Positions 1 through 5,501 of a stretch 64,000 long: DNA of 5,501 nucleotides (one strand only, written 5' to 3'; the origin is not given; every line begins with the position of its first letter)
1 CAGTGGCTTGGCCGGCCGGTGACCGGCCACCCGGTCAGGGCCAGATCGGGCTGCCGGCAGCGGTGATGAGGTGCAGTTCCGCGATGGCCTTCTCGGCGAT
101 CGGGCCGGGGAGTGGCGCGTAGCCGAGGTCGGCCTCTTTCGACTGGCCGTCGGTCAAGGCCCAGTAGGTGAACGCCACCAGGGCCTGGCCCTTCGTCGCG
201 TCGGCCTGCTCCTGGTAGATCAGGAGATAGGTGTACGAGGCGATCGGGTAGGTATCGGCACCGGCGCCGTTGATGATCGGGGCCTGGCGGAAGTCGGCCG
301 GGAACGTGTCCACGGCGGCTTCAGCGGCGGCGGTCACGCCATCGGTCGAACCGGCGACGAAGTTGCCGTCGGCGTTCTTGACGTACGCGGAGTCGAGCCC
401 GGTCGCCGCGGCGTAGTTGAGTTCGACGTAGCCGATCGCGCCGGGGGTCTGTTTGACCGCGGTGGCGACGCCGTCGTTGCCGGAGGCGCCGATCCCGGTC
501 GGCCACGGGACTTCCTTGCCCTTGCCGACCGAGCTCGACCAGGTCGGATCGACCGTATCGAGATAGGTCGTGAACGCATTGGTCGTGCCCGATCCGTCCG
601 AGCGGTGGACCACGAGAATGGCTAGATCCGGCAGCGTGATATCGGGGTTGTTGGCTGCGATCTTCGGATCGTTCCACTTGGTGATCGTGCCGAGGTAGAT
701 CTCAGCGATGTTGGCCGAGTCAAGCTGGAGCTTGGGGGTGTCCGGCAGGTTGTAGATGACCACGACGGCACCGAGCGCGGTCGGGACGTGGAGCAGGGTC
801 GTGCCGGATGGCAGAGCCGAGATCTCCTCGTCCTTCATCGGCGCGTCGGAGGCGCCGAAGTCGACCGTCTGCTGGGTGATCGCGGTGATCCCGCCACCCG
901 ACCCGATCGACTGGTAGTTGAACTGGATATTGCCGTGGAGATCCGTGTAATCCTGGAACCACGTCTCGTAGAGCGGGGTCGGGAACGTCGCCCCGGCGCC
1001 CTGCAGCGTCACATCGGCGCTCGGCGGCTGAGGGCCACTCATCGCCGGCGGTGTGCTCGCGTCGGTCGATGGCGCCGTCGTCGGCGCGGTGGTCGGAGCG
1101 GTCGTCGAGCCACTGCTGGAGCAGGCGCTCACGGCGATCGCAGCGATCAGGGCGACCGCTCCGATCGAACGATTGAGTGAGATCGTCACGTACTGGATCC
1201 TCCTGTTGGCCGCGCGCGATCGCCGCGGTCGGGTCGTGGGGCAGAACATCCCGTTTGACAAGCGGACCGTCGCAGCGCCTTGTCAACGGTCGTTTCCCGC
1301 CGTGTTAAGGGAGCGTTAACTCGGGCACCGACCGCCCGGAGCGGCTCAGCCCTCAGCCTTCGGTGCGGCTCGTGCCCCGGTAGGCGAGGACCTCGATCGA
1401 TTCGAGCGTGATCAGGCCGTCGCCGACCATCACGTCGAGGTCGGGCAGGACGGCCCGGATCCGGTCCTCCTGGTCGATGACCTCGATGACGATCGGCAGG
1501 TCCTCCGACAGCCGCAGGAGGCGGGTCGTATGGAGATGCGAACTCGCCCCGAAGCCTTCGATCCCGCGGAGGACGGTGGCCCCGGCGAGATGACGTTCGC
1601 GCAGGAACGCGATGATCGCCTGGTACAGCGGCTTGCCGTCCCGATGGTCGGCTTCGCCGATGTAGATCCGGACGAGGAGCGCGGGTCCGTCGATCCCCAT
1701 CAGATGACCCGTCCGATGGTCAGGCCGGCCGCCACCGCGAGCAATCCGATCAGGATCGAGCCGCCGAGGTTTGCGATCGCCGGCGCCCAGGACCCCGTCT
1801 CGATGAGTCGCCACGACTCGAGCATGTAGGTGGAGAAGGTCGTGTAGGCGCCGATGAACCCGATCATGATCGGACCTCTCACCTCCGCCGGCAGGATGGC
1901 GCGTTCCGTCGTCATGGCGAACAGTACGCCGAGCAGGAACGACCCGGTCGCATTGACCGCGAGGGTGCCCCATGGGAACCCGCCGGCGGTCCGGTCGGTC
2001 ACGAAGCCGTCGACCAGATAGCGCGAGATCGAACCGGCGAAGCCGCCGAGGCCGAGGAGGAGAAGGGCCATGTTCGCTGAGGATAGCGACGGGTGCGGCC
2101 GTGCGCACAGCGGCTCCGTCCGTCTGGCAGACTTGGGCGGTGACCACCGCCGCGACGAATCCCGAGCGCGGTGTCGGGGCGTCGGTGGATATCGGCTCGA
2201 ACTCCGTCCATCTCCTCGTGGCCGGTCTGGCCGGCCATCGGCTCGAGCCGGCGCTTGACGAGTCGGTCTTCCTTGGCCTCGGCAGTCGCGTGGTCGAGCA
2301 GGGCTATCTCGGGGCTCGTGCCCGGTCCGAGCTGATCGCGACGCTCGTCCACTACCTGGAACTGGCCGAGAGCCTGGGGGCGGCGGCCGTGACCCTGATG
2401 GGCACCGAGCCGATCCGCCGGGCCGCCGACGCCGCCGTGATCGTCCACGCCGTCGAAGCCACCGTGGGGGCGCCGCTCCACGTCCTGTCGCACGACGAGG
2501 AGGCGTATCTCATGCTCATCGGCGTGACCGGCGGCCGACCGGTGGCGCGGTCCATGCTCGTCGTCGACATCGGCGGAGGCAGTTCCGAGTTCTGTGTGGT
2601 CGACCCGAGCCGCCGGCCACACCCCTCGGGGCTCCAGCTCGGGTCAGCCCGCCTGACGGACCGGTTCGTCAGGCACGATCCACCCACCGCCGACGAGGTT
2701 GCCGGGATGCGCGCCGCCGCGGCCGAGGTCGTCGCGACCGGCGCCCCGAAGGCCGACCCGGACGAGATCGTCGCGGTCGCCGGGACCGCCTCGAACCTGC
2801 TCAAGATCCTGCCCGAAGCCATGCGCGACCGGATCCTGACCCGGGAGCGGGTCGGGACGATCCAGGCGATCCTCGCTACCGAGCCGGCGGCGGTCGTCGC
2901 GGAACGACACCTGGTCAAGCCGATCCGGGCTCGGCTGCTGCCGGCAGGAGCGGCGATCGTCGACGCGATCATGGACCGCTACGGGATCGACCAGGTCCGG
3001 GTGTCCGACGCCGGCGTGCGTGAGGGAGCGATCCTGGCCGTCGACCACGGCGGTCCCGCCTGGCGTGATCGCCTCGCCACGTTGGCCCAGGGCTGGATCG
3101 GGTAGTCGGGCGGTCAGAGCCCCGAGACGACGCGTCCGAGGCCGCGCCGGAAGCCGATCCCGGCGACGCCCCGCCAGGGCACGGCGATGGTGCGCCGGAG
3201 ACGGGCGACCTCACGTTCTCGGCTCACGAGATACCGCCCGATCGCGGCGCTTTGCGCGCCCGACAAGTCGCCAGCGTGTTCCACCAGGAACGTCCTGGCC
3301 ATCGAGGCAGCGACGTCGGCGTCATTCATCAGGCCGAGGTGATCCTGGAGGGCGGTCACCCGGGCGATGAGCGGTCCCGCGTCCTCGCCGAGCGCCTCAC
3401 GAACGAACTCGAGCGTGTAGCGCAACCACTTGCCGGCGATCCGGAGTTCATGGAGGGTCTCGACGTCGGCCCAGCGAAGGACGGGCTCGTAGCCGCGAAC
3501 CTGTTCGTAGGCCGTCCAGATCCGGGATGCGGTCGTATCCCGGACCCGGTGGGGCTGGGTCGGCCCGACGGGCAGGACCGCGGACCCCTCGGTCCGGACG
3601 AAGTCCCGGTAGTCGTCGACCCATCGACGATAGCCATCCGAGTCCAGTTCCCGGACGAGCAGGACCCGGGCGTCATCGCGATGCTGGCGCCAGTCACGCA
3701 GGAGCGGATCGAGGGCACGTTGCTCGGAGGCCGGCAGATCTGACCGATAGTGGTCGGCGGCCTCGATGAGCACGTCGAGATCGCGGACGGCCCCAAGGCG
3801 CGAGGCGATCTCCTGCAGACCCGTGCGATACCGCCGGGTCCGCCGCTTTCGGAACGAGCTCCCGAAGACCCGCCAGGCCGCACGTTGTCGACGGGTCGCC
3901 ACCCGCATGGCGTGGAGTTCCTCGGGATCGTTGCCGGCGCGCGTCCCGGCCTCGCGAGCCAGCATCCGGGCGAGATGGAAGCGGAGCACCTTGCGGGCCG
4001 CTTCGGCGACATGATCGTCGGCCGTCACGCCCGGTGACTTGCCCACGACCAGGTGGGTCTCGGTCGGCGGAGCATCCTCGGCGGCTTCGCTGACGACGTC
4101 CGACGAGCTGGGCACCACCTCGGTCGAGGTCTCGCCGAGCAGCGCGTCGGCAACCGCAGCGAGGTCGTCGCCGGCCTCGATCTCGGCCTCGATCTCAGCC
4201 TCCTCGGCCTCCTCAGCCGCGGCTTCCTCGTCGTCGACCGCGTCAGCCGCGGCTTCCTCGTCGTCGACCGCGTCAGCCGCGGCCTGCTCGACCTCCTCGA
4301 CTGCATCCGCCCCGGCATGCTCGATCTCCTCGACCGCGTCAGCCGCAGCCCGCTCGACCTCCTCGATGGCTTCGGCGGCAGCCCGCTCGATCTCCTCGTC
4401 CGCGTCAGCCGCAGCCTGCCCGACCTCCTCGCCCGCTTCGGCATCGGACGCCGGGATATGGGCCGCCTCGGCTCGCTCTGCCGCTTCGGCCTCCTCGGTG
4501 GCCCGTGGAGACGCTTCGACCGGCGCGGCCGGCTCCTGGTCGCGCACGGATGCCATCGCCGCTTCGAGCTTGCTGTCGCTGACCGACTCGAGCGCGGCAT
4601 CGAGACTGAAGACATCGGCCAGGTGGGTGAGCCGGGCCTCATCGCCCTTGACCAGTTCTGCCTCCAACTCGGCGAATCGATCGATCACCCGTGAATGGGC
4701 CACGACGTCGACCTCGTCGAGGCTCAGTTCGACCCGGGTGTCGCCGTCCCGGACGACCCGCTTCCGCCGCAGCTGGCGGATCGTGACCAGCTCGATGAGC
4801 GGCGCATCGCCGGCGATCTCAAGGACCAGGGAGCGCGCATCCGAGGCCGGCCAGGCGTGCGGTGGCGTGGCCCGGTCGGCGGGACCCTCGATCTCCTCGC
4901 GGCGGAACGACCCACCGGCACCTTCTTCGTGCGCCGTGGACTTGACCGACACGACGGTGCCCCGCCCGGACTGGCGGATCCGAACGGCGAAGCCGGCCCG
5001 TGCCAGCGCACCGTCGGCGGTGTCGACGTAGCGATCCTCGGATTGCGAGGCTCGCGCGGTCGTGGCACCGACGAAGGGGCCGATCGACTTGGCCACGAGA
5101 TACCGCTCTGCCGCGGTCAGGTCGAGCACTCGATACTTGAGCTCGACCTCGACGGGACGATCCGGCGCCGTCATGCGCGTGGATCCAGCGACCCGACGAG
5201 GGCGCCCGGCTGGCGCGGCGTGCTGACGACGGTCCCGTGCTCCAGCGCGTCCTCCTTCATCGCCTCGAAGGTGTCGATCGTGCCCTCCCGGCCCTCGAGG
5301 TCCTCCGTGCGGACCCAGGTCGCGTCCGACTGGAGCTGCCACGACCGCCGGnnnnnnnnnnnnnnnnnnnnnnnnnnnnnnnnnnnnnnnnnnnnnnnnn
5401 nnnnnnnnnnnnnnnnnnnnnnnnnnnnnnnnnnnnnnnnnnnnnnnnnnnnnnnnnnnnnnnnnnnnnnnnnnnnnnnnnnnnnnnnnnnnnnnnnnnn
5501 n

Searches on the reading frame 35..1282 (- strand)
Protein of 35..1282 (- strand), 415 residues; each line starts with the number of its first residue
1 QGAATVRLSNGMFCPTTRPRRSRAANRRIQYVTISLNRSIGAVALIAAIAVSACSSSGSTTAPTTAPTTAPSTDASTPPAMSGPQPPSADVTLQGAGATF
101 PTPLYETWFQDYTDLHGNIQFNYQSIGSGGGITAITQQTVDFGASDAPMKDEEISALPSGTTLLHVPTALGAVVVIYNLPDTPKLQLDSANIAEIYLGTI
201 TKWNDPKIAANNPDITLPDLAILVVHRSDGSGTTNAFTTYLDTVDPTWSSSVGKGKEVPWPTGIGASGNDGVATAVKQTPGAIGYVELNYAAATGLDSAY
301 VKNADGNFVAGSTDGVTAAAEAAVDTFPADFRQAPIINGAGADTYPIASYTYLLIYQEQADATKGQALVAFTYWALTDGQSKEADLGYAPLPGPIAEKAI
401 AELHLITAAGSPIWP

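Call 60: search_protein_families(library=pfam, proteins=[window:35-1282:-], max_evalue=0.00001)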
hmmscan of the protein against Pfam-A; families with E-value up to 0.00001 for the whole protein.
window:35-1282:- (415 aa): 1 family
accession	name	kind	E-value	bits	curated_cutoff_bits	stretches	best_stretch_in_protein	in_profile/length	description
PF12849.12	PBP_like_2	-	1.5e-44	153.2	27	1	88-374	5-262/267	PBP superfamily domain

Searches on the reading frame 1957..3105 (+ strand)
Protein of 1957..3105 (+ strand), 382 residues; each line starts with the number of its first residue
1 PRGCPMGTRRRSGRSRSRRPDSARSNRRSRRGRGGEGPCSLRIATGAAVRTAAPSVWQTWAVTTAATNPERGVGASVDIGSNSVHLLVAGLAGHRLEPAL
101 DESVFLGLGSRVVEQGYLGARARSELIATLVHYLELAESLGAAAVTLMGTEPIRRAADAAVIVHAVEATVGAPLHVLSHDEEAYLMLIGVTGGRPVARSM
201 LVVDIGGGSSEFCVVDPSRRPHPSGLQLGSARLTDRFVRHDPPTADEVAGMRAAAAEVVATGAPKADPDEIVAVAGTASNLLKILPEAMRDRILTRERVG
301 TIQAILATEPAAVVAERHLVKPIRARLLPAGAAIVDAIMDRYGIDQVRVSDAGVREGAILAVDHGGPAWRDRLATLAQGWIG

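Call 60: search_protein_families(library=pfam, proteins=[window:1957-3105:+], max_evalue=0.00001)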
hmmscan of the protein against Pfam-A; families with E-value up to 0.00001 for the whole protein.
window:1957-3105:+ (382 aa): 1 family
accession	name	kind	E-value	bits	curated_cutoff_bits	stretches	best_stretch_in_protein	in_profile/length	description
PF02541.22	Ppx-GppA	-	2.4e-35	122.8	27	1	96-360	10-279/285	Ppx/GppA phosphatase family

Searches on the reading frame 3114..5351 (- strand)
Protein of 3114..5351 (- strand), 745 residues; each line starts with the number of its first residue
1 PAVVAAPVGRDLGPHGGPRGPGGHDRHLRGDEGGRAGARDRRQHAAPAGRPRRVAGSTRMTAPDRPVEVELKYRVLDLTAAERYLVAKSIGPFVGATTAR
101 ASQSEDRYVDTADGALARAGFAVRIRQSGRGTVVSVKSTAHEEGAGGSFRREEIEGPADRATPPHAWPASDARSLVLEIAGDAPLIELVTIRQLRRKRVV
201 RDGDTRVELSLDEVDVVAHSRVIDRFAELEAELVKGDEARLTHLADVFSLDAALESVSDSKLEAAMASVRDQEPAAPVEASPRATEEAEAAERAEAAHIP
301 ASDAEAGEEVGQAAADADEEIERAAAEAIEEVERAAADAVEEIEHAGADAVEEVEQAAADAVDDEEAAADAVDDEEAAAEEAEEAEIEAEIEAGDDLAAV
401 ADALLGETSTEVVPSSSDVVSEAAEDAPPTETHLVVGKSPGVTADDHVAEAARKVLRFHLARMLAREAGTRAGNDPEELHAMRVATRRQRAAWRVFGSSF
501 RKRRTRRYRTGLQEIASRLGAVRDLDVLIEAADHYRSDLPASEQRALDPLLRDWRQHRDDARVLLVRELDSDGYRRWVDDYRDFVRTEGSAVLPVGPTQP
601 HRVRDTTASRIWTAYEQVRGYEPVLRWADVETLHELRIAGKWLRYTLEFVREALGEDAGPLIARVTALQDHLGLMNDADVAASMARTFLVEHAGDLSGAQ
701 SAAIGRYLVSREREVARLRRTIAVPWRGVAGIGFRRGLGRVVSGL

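Call 60: search_protein_families(library=pfam, proteins=[window:3114-5351:-], max_evalue=0.00001)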
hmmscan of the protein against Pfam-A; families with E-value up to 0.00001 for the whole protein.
window:3114-5351:- (745 aa): 2 families
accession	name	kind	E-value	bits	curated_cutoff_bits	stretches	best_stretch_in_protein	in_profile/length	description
PF05235.19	CHAD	-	1.3e-50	173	25.6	1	455-685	2-227/228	CHAD domain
PF01928.26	CYTH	-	1.7e-13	51.2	23.2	1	68-251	3-164/179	CYTH domain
